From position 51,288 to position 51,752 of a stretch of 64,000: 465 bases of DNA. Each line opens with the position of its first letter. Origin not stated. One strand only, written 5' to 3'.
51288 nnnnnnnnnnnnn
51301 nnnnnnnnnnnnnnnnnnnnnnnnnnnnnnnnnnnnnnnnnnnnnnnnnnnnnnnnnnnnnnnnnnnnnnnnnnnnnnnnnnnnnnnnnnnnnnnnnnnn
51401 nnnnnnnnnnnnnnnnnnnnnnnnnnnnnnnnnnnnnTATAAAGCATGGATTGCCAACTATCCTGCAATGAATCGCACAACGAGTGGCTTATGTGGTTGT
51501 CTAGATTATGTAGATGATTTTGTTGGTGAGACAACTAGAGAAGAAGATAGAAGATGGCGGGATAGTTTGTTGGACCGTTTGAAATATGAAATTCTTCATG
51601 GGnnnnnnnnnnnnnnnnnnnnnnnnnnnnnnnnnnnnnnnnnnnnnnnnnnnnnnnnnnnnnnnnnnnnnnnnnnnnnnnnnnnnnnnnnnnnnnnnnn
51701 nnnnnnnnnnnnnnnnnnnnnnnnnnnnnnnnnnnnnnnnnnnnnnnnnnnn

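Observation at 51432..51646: Decayed tandem duplicate of a family A gene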

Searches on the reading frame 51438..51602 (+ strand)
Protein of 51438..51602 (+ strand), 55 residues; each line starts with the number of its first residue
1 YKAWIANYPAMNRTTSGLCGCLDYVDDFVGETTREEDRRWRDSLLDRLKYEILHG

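Call 60: find_encoding_contigs(protein=window:51468-51602:+, flank=3000, max_places=6)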
Protein window:51468-51602:+ (45 aa): no gene with exactly this product is on record in the collection.
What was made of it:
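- No other genome or assembly encodes this ORF (call 60).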

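Call 70: search_protein_families(library=phrogs, proteins=[window:51438-51602:+], max_evalue=0.01)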
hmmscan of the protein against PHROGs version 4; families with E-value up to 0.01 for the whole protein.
seq(55 aa): 0 families
